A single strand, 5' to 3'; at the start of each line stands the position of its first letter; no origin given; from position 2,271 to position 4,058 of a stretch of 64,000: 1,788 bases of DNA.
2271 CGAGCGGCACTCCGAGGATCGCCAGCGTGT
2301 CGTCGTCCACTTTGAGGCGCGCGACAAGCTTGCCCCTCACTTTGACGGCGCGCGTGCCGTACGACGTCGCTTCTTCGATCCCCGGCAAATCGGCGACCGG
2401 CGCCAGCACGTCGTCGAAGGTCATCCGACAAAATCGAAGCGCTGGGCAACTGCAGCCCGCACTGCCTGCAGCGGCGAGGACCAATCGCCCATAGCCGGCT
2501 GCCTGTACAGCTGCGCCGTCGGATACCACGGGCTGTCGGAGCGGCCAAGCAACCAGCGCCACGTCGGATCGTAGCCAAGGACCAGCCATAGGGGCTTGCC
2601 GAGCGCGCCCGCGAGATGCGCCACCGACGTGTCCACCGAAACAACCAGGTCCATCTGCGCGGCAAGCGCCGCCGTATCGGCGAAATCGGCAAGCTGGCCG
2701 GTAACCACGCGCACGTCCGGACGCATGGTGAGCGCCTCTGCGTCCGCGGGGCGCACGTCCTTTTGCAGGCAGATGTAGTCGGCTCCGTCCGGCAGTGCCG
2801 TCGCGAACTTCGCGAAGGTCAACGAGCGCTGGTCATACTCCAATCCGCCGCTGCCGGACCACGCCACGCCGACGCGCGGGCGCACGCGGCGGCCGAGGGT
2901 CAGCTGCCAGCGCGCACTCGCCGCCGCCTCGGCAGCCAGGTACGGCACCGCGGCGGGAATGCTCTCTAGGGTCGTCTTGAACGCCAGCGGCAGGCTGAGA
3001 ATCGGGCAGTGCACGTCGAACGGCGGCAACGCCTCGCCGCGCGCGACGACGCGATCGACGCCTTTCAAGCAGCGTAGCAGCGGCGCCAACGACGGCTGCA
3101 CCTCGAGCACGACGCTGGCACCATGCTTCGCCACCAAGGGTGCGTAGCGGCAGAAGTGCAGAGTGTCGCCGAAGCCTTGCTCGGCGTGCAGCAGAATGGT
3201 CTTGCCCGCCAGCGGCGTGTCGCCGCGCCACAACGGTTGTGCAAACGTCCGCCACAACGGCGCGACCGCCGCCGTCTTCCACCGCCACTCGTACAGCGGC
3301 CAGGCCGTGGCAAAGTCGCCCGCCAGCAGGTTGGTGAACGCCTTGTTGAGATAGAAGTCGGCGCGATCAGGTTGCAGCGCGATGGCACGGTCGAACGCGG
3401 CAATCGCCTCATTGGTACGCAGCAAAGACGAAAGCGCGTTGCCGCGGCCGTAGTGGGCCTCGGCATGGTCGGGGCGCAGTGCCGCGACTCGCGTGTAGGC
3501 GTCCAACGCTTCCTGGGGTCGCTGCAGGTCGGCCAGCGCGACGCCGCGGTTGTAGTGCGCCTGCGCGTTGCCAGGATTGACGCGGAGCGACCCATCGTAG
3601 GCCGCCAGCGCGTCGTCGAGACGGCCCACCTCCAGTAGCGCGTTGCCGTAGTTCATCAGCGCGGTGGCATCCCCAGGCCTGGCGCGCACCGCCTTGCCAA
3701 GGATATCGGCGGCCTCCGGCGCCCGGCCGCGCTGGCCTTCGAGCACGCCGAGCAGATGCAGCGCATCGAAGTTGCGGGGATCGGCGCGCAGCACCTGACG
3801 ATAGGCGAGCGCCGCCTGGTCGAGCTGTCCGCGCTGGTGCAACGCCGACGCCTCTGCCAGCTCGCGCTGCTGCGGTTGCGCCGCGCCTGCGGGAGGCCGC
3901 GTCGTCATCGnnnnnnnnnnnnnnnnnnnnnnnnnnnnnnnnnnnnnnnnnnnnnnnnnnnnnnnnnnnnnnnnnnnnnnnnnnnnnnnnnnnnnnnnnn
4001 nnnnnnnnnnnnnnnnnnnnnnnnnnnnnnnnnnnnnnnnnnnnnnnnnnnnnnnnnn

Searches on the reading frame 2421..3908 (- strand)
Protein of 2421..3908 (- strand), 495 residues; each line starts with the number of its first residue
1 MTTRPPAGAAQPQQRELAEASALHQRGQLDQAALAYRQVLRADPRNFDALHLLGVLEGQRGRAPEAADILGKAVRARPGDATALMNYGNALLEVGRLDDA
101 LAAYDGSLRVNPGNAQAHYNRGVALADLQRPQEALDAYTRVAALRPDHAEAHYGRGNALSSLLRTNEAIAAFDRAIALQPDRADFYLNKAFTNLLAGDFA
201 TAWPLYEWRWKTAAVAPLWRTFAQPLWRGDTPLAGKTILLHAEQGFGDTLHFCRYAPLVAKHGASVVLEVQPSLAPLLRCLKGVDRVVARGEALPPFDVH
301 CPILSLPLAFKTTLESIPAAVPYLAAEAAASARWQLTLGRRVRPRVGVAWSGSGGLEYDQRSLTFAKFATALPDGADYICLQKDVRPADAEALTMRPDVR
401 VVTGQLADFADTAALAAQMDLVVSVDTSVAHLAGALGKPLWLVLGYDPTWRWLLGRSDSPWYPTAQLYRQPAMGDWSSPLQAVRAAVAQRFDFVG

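Call 7: search_protein_families(library=pfam, proteins=[window:2421-3908:-])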
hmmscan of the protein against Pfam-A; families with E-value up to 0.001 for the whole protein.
window:2421-3908:- (495 aa): 17 families
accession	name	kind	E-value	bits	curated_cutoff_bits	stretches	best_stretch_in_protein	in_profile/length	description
PF13414.12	TPR_11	-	4.1e-28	97.2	26.8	4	88-128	1-41/42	TPR repeat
PF00515.34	TPR_1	-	4.4e-25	86.8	27.8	2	115-148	1-34/34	Tetratricopeptide repeat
PF07719.23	TPR_2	-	2.2e-24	83.9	27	3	115-148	1-34/34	Tetratricopeptide repeat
PF13431.12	TPR_17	-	9.1e-24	82.1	24.4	0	171-202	1-32/34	Tetratricopeptide repeat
PF13432.12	TPR_16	-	2.3e-21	76.3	32.7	3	88-148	4-64/65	Tetratricopeptide repeat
PF13181.12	TPR_8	-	1.8e-17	62.3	25.7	0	149-181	1-33/34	Tetratricopeptide repeat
PF14559.12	TPR_19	-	1.4e-16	61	25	2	60-118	4-62/68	Tetratricopeptide repeat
PF13428.12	TPR_14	-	8.4e-16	57.4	23.5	1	83-122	3-42/44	Tetratricopeptide repeat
PF13424.12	TPR_12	-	1.3e-11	44.9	30.1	3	81-145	3-75/77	Tetratricopeptide repeat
PF23914.1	TPR_CcmH_CycH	-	7.4e-11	42.6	42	1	14-147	17-153/158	Cytochrome c-type biogenesis protein H TPR domain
PF13371.12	TPR_9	-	1.3e-09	38.3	35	2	130-185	10-65/73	Tetratricopeptide repeat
PF13174.12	TPR_6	-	5e-09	36.7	26.3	0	116-147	1-32/33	Tetratricopeptide repeat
PF12895.13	ANAPC3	-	2.1e-07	31.6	27.2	0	26-105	2-80/82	Anaphase-promoting complex, cyclosome, subunit 3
PF01075.23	Glyco_transf_9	-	6.5e-06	26.1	22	1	408-440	173-205/247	Glycosyltransferase family 9 (heptosyltransferase)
PF13176.12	TPR_7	-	0.00021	21.6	27.9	0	20-45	6-31/36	Tetratricopeptide repeat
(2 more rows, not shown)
